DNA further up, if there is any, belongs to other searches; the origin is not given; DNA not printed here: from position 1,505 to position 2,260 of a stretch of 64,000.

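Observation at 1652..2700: Isoleucyl-tRNA synthetase carries an in-frame C-terminal module of about 350 aa with HhH, zinc ribbons and a DUF835-like domain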

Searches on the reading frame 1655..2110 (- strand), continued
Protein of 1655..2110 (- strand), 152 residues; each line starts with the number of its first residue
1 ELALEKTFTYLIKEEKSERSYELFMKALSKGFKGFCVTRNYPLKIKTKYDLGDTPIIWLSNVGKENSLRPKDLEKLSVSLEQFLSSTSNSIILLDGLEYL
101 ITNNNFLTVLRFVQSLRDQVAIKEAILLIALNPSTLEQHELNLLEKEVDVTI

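Call 60: find_encoding_contigs(protein=P0128, flank=8000, max_places=3)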
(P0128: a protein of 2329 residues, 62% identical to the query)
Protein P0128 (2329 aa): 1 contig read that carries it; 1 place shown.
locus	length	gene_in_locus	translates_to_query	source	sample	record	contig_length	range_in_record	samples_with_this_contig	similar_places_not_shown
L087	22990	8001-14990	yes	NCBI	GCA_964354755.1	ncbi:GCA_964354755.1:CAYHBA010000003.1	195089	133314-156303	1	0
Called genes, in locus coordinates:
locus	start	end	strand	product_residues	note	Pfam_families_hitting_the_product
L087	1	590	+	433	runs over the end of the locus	PF08543:Phos_pyr_kin, PF10120:ThiN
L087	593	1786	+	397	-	PF13439:Glyco_transf_4, PF13579:Glyco_trans_4_4, PF00534:Glycos_transf_1, PF13692:Glyco_trans_1_4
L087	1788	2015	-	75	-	-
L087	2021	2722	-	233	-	PF03796:DnaB_C (weak), PF06745:ATPase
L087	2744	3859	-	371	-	PF01546:Peptidase_M20, PF07687:M20_dimer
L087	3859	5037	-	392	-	PF00682:HMGL-like, PF22617:HCS_D2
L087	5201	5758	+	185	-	PF03876:SHS2_Rpb7-N, PF00575:S1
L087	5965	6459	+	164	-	PF04019:DUF359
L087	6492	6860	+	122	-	PF01282:Ribosomal_S24e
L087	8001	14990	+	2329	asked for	PF00133:tRNA-synt_1, PF09334:tRNA-synt_1g (weak), PF08264:Anticodon_1, PF19302:DUF5915, PF14520:HHH_5, PF05763:DUF835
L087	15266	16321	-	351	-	PF01978:TrmB (faint), PF13412:HTH_24 (faint), PF13384:HTH_23 (faint), PF13545:HTH_Crp_2 (faint)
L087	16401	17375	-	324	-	PF00814:TsaD, PF22521:HypF_C_2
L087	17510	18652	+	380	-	PF03590:AsnA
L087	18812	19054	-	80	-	-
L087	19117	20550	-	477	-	PF13522:GATase_6, PF13537:GATase_7, PF00156:Pribosyltran (weak)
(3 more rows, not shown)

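Call 62: find_homologous_proteins(query=P0153, max_evalue=1e-10)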
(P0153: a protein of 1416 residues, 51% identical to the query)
Query P0153 (1416 aa): 572 proteins with E <= 1e-10 among 7966 candidates; the best 120 are listed.
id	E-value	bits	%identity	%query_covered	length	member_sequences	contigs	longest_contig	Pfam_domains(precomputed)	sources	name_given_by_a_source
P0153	0.0e+0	3237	100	100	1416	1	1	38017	PF09334.18,PF08264.20,PF10391.16,PF14520.13,PF05763.19,PF00133.29,PF19302.5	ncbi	-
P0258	0.0e+0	2396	73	100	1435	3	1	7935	PF09334.18,PF08264.20,PF14520.13,PF05763.19,PF00133.29,PF19302.5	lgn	-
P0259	0.0e+0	2138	65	100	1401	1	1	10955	PF09334.18,PF08264.20,PF10391.16,PF14520.13,PF05763.19,PF00133.29,PF19302.5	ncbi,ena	-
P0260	0.0e+0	1794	54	100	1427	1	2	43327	PF08264.20,PF10391.16,PF14520.13,PF05763.19,PF00133.29,PF19302.5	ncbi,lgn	-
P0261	0.0e+0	1739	53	100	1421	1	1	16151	PF08264.20,PF14520.13,PF05763.19,PF00133.29,PF19302.5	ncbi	-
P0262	0.0e+0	1680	50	99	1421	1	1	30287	PF08264.20,PF14520.13,PF05763.19,PF12836.14,PF00133.29,PF19302.5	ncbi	-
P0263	0.0e+0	1102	38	87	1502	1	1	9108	PF12826.14,PF08264.20,PF10391.16,PF14520.13,PF05763.19,PF00133.29,PF19302.5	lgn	-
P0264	1.1e-191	658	27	80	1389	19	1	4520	PF09334.18,PF13240.12,PF08264.20,PF14520.13,PF05763.19,PF12773.14,PF00133.29,PF19302.5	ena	-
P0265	2.2e-101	359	27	73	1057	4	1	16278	PF09334.18,PF01406.26,PF08264.20,PF01921.25,PF00133.29,PF19302.5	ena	-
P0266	5.5e-88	314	25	71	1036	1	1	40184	PF09334.18,PF01406.26,PF08264.20,PF00133.29,PF19302.5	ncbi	-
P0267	1.8e-79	286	24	69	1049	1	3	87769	PF09334.18,PF08264.20,PF13603.13,PF00133.29,PF19302.5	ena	-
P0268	6.1e-79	284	23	73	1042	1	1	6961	PF09334.18,PF08264.20,PF13603.13,PF00133.29,PF19302.5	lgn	-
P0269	3.8e-70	255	24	63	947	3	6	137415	PF09334.18,PF01406.26,PF08264.20,PF01921.25,PF00133.29,PF19302.5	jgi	-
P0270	1.8e-63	233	23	70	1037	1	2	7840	PF09334.18,PF08264.20,PF00133.29,PF19302.5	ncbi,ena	-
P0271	2.8e-56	209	22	70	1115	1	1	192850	PF09334.18,PF08264.20,PF00133.29,PF19302.5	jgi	jgi:isoleucyl-tRNA synthetase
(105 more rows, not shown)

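Call 63: search_protein_families(library=pfam, proteins=[P0137, P0142, P0156, P0161, P0163, P0165, P0166, P0170, P0177, P0234], max_evalue=0.0001)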
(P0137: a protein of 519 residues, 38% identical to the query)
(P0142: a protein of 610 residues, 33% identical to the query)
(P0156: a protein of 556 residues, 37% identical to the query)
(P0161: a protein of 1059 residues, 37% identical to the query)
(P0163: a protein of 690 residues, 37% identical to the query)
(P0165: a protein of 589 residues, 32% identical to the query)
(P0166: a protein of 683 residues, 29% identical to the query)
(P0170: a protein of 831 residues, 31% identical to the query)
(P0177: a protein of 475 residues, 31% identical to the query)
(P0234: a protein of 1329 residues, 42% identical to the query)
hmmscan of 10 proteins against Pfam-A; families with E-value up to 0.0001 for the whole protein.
P0137 (519 aa): 2 families
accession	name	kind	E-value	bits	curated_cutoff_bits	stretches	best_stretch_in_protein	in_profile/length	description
PF05763.18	DUF835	-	4.7e-63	211.5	33.1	2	388-514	8-136/136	Protein of unknown function (DUF835)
PF16927.11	HisKA_7TM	-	6.4e-10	39.7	28.6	1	4-205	3-220/224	N-terminal 7TM region of histidine kinase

P0142 (610 aa): 2 families
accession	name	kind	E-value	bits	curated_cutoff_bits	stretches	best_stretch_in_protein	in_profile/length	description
PF05763.18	DUF835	-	2.5e-50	170.2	33.1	2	278-410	5-136/136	Protein of unknown function (DUF835)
PF24336.1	DUF7504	-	5.7e-08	33.9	27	0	493-577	89-177/179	Family of unknown function (DUF7504)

P0156 (556 aa): 1 family
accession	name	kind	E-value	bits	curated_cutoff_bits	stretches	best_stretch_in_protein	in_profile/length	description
PF05763.18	DUF835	-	5.3e-50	169.2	33.1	2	415-551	4-136/136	Protein of unknown function (DUF835)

P0161 (1059 aa): 1 family
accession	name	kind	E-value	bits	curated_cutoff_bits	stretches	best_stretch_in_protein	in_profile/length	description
PF05763.18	DUF835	-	9.7e-48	161.8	33.1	2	919-1054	3-136/136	Protein of unknown function (DUF835)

P0163 (690 aa): 2 families
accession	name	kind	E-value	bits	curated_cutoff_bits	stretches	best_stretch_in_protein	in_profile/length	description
PF05763.18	DUF835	-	2.7e-38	131.3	33.1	2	549-681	8-134/136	Protein of unknown function (DUF835)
PF16927.11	HisKA_7TM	-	5.6e-16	59.5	28.6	1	14-241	3-220/224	N-terminal 7TM region of histidine kinase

P0165 (589 aa): 3 families
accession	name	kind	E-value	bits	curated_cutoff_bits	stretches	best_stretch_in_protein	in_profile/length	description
PF05763.18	DUF835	-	6e-41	139.8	33.1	2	269-394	10-134/136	Protein of unknown function (DUF835)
PF16927.11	HisKA_7TM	-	2.4e-15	57.4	28.6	1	13-226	2-222/224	N-terminal 7TM region of histidine kinase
PF24336.1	DUF7504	-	1.2e-07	32.8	27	0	474-563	85-178/179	Family of unknown function (DUF7504)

P0166 (683 aa): 2 families
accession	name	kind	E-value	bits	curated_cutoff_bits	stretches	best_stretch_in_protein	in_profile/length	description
PF05763.18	DUF835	-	1.1e-52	177.9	33.1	2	270-399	10-136/136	Protein of unknown function (DUF835)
PF08271.17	Zn_Ribbon_TF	-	5e-05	23.2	29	0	15-46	1-31/43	TFIIB zinc-binding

P0170 (831 aa): 21 families
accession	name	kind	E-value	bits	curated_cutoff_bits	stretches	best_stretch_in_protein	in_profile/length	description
PF05763.18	DUF835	-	5.9e-60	201.4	33.1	2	691-827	2-136/136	Protein of unknown function (DUF835)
PF00515.34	TPR_1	-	5.2e-42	140.4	27.8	3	482-514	2-34/34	Tetratricopeptide repeat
PF07719.23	TPR_2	-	4.1e-34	114.3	27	2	482-514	2-34/34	Tetratricopeptide repeat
PF13414.12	TPR_11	-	6.3e-31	106.2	26.8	3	524-563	3-42/42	TPR repeat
PF13181.12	TPR_8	-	6e-27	91.9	25.7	1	481-513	1-33/34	Tetratricopeptide repeat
PF13431.12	TPR_17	-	1.8e-26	90.6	24.4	2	537-570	1-34/34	Tetratricopeptide repeat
PF13432.12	TPR_16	-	3.3e-22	79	32.7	3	460-514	10-64/65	Tetratricopeptide repeat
PF13428.12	TPR_14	-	1.7e-21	74.9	23.5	0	524-556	10-42/44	Tetratricopeptide repeat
PF13371.12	TPR_9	-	9.4e-18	64.4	35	1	530-587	10-67/73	Tetratricopeptide repeat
PF14559.12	TPR_19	-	1.2e-16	61.3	25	1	426-487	4-64/68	Tetratricopeptide repeat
PF13424.12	TPR_12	-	3.4e-15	56.4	30.1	2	482-544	4-74/77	Tetratricopeptide repeat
PF13176.12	TPR_7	-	8.6e-14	50.8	27.9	0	483-514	1-34/36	Tetratricopeptide repeat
PF13174.12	TPR_6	-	4.1e-10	40.1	26.3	0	416-444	3-31/33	Tetratricopeptide repeat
PF01239.28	PPTA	-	8.6e-09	35.1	29.5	0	469-492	7-30/32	Protein prenyltransferase alpha subunit repeat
PF23914.1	TPR_CcmH_CycH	-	1.1e-08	35.5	42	0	474-517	43-86/158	Cytochrome c-type biogenesis protein H TPR domain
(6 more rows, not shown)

P0177 (475 aa): 1 family
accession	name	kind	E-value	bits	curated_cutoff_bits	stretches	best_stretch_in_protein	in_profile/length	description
PF05763.18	DUF835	-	6.6e-46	155.9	33.1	2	329-459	4-134/136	Protein of unknown function (DUF835)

P0234 (1329 aa): 1 family
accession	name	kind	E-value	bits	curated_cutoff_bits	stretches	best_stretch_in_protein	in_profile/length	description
PF05763.18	DUF835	-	2.8e-31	108.6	33.1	1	18-150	5-135/136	Protein of unknown function (DUF835)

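Call 71: find_encoding_contigs(protein=P0260, flank=3000, max_places=4)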
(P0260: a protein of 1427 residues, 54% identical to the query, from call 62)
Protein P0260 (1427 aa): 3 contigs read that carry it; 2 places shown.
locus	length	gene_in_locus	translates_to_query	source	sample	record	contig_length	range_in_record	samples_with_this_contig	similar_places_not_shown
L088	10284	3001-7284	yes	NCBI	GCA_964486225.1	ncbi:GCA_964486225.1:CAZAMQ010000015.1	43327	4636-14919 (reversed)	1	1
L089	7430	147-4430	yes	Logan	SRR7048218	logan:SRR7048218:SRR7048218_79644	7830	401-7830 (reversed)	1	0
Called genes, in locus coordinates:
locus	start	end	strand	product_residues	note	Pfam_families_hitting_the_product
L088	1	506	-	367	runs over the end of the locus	PF00091:Tubulin, PF12327:FtsZ_C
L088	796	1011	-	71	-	-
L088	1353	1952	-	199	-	PF06197:DUF998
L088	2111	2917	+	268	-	PF00025:Arf (weak), PF00071:Ras, PF08477:Roc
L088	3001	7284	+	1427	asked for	PF00133:tRNA-synt_1, PF08264:Anticodon_1, PF19302:DUF5915, PF14520:HHH_5 (weak), PF10391:DNA_pol_lambd_f (faint), PF14520:HHH_5, PF05763:DUF835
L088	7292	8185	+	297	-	PF02558:ApbA, PF08546:ApbA_C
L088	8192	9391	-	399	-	PF00919:UPF0004, PF04055:Radical_SAM, PF01938:TRAM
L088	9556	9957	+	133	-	PF02310:B12-binding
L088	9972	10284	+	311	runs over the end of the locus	PF03308:MeaB, PF20720:nSTAND3 (faint), PF02492:cobW (faint)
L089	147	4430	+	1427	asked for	PF00133:tRNA-synt_1, PF08264:Anticodon_1, PF19302:DUF5915, PF14520:HHH_5 (weak), PF10391:DNA_pol_lambd_f (faint), PF14520:HHH_5, PF05763:DUF835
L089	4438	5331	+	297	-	PF02558:ApbA, PF08546:ApbA_C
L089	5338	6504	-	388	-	PF00919:UPF0004, PF04055:Radical_SAM, PF01938:TRAM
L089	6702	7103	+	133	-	PF02310:B12-binding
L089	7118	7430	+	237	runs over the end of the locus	?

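Call 72: find_encoding_contigs(protein=P0262, flank=3000, max_places=4)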
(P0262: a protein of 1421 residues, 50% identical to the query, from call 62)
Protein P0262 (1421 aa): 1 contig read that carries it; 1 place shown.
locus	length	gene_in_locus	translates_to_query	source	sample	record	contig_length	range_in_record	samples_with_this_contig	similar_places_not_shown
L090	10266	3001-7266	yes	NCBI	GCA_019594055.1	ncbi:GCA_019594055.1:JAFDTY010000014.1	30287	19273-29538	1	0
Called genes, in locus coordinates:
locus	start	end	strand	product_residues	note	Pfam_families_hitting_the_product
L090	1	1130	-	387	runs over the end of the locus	PF01996:F420_ligase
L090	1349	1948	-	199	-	PF06197:DUF998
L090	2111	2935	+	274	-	PF00025:Arf, PF00071:Ras, PF08477:Roc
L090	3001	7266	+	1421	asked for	PF00133:tRNA-synt_1, PF12836:HHH_3 (faint), PF08264:Anticodon_1, PF19302:DUF5915, PF14520:HHH_5 (weak), PF05763:DUF835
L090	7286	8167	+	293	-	PF02558:ApbA, PF08546:ApbA_C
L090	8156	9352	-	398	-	PF00919:UPF0004, PF04055:Radical_SAM, PF01938:TRAM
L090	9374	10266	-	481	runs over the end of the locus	PF03023:MurJ, PF01554:MatE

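Call 73: find_encoding_contigs(protein=P0261, flank=3000, max_places=4)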
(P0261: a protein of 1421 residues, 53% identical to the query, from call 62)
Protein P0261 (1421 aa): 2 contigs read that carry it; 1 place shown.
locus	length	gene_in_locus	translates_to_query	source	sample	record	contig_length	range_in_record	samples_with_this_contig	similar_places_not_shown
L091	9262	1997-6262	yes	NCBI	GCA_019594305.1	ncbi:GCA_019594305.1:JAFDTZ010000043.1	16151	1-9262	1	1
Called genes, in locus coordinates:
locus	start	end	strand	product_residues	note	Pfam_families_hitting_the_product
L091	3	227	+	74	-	?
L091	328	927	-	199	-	PF06197:DUF998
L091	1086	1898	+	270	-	PF00025:Arf (weak), PF00071:Ras, PF08477:Roc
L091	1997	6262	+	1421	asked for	PF00133:tRNA-synt_1, PF08264:Anticodon_1, PF19302:DUF5915, PF14520:HHH_5, PF05763:DUF835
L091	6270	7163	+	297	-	PF01210:NAD_Gly3P_dh_N (faint), PF02558:ApbA, PF03807:F420_oxidored (weak), PF08546:ApbA_C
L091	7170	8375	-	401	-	PF00919:UPF0004, PF04055:Radical_SAM, PF01938:TRAM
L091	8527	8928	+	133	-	PF02310:B12-binding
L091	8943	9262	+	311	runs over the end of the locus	PF03308:MeaB, PF20720:nSTAND3 (weak), PF02492:cobW (faint)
